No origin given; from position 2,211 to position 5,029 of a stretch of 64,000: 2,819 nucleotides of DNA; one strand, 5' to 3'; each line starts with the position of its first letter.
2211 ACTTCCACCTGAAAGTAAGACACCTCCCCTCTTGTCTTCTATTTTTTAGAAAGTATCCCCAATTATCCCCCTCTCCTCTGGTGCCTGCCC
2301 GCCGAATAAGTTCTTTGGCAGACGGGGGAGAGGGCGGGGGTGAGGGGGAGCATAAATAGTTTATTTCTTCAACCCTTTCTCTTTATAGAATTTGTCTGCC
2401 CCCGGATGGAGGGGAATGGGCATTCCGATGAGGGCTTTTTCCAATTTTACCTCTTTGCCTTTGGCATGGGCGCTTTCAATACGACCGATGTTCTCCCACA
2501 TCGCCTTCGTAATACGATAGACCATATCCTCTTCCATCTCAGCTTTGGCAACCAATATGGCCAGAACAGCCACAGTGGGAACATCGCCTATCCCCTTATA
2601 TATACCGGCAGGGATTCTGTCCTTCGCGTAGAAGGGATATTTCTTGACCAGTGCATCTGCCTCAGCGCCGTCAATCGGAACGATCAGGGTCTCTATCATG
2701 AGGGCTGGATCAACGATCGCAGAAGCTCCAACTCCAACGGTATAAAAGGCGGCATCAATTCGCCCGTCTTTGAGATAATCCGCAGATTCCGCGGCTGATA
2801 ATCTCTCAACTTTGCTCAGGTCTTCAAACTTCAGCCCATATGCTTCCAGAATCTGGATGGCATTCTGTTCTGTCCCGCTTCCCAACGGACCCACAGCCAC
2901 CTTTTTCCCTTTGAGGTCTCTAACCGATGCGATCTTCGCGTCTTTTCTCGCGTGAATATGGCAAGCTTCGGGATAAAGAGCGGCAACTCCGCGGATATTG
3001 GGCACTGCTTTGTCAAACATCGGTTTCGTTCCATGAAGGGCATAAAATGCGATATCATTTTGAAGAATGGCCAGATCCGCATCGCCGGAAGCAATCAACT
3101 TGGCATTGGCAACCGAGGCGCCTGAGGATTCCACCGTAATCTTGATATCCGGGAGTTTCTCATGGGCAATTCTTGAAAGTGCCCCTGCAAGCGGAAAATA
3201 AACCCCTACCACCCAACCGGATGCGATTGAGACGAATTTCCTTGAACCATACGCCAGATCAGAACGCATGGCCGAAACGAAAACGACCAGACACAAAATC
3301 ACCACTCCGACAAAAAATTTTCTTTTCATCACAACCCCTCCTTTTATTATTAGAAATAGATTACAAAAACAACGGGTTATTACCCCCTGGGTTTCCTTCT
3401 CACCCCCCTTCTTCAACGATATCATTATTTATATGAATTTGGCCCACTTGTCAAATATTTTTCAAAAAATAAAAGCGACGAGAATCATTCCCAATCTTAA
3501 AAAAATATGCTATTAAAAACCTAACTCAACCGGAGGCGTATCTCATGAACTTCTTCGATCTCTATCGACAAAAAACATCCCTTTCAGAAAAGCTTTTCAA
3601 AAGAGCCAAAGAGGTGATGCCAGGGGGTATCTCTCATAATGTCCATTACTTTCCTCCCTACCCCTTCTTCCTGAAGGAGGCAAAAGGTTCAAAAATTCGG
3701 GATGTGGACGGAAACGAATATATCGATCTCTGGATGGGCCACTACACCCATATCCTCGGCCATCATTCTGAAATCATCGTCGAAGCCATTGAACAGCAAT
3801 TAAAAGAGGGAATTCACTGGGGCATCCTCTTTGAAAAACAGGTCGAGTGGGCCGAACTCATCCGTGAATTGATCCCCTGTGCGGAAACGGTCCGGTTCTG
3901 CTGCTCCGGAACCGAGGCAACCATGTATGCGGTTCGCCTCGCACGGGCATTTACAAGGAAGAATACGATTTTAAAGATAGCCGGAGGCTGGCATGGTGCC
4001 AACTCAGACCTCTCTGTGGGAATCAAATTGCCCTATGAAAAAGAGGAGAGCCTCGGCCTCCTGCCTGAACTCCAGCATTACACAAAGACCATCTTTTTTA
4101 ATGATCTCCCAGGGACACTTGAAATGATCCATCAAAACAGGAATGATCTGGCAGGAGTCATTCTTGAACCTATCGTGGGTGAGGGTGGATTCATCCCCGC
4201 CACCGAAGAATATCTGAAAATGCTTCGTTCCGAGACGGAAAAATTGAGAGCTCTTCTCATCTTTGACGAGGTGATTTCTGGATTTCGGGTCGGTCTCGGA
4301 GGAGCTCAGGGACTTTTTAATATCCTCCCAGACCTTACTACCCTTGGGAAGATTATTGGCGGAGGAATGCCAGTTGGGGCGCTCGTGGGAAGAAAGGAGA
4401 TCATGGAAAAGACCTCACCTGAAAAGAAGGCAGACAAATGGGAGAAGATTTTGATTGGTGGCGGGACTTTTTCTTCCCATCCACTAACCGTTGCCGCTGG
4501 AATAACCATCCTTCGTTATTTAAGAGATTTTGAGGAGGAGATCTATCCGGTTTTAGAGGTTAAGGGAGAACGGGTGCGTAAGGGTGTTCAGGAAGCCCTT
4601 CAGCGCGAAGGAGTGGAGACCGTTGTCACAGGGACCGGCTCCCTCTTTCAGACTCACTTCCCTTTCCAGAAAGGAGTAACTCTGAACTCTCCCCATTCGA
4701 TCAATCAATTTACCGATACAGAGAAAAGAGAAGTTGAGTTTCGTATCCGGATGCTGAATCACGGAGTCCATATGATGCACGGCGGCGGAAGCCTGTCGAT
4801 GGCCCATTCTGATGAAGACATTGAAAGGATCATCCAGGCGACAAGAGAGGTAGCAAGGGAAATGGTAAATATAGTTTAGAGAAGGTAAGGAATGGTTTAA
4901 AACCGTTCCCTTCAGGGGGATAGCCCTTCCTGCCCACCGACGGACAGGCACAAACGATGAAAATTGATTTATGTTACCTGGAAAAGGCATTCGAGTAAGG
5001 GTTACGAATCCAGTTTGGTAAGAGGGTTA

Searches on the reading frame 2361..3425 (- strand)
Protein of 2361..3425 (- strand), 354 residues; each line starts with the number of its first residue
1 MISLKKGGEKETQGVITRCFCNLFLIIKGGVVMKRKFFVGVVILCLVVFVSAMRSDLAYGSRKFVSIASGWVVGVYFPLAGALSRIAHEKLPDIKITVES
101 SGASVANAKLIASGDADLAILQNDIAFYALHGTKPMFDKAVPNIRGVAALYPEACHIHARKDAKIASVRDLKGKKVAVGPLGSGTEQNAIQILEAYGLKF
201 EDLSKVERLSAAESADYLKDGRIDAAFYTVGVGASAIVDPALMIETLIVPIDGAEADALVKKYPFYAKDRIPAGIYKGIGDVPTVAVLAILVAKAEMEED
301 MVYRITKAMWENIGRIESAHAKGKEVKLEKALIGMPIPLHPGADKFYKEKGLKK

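Call 41: search_protein_families(library=pfam, proteins=[window:2361-3425:-], max_evalue=0.00001)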
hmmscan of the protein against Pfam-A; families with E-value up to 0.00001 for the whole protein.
window:2361-3425:- (354 aa): 2 families
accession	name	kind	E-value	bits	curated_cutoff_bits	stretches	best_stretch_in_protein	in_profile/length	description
PF16868.10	NMT1_3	-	4.3e-86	289.6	27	1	67-351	1-289/289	NMT1-like family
PF09084.16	NMT1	-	2e-10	41.4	20.5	1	94-229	21-148/216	NMT1/THI5 like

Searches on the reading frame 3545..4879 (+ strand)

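Call 39: search_protein_families(library=pfam, proteins=[window:3545-4879:+], max_evalue=0.00001)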
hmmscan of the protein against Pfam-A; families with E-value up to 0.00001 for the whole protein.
window:3545-4879:+ (444 aa): 1 family
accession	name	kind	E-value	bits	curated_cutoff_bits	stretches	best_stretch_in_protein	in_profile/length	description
PF00202.27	Aminotran_3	-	1.2e-54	186.1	30.5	1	39-387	9-358/403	Aminotransferase class-III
